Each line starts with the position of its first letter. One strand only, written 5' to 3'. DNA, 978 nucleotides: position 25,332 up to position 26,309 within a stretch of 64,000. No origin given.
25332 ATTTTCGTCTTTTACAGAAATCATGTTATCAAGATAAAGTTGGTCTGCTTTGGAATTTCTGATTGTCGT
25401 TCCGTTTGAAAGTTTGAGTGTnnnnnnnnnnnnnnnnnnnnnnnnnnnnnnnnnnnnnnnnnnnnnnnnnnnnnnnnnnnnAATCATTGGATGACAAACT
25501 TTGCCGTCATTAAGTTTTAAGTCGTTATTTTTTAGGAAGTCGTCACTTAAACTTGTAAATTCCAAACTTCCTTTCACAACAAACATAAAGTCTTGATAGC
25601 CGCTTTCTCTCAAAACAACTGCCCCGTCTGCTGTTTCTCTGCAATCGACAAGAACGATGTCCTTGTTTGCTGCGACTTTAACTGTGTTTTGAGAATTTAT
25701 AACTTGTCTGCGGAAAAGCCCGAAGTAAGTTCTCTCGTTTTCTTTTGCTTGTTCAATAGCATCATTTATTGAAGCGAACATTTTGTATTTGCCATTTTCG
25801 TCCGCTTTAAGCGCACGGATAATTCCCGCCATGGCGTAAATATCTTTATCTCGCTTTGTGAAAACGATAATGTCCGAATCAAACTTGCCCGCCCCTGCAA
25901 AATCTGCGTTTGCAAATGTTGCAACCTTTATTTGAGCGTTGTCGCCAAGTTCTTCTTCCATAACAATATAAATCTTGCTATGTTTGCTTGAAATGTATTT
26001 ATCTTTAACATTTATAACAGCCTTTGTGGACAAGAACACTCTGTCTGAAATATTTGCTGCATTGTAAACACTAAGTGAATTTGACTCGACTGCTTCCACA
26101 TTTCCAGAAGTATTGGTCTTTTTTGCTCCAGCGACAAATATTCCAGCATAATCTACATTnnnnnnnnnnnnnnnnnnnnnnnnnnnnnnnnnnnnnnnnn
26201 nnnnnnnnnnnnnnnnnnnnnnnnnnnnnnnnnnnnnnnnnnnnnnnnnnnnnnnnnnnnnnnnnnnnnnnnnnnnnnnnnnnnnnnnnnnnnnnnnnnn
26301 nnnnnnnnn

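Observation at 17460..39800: Seven beta-helix cassettes share a cap-repeat-tail layout; three alternate with Flg_new linkers and four are fused head to tail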

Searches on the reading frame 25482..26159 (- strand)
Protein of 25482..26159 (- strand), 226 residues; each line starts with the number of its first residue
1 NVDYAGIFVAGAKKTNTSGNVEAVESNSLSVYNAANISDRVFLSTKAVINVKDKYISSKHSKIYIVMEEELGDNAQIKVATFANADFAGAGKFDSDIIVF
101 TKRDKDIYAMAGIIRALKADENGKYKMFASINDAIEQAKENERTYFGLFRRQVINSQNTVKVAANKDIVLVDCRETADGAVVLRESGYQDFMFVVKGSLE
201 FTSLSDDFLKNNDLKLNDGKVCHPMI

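Call 55: search_protein_representatives(protein=window:25482-26159:-)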
Query: 226 residues. Proteins with E-value up to 0.001 (for the whole library): 3; up to 1e-10: 2; up to 1e-30: 1. The best 3 are listed.
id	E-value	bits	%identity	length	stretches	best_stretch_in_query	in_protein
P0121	2.9e-115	399.6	86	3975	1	1-226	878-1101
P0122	4.0e-11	59.6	31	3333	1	24-205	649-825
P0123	1.5e-07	47.9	31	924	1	26-204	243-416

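Call 59: find_encoding_contigs(protein=P0122, flank=10000, max_places=3)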
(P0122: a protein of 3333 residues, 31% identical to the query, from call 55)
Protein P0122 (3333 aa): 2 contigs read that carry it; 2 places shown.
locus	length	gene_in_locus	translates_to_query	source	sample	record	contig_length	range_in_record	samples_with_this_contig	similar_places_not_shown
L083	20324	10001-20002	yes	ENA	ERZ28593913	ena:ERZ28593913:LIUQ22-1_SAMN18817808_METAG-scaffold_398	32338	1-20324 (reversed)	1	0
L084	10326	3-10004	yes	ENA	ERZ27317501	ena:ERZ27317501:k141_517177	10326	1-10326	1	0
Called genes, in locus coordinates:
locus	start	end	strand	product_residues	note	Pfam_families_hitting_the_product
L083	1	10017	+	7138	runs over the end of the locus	PF09479:Flg_new (weak), PF13306:LRR_5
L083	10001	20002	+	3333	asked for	PF13229:Beta_helix (weak)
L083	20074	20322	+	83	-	?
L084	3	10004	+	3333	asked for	PF13229:Beta_helix (weak)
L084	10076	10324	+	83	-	?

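Call 76: search_protein_families(library=pfam, proteins=[L083:868-2160:+, L083:4243-5100:+, L083:6553-8790:+, L083:8791-10014:+], max_evalue=1)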
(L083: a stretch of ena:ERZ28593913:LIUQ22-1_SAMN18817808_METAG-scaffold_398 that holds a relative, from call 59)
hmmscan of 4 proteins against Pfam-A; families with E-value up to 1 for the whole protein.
L083:868-2160:+ (431 aa): 1 family
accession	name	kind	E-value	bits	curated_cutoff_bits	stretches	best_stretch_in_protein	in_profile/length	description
PF09479.16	Flg_new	-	0.0048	17.4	27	1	1-68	1-52/65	Listeria-Bacteroides repeat domain (List_Bact_rpt)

L083:4243-5100:+ (286 aa): 0 families

L083:6553-8790:+ (746 aa): 1 family
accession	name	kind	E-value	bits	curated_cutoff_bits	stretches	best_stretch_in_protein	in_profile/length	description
PF24388.1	Permuted_GreAB-C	-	0.17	12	27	0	414-439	14-39/54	Permuted GreAB-C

L083:8791-10014:+ (408 aa): 2 families
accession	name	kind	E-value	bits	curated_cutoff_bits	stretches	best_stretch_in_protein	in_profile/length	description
PF13306.12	LRR_5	-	7.4e-29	100.7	27.7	5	285-363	20-100/127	BspA type Leucine rich repeat region (6 copies)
PF13855.12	LRR_8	-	0.0023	18.1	27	1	237-277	15-57/61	Leucine rich repeat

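Call 88: find_encoding_contigs(protein=P0121, flank=10000, max_places=3)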
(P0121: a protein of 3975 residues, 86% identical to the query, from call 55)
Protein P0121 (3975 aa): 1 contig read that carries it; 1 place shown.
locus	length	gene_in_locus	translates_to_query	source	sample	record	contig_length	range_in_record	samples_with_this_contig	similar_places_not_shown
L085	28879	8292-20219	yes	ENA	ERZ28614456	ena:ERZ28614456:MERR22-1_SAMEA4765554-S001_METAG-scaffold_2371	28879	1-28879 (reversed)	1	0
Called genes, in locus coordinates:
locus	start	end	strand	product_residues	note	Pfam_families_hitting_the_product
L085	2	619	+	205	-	?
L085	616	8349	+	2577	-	-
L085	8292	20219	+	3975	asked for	PF13306:LRR_5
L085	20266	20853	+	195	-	-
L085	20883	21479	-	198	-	PF09335:VTT_dom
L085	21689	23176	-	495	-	PF08903:DUF1846, PF20921:DUF1846_C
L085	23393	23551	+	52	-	PF14168:YjzC (weak)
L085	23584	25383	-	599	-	-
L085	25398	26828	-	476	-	-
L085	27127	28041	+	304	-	PF00106:adh_short, PF08659:KR, PF13561:adh_short_C2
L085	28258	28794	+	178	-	PF03061:4HBT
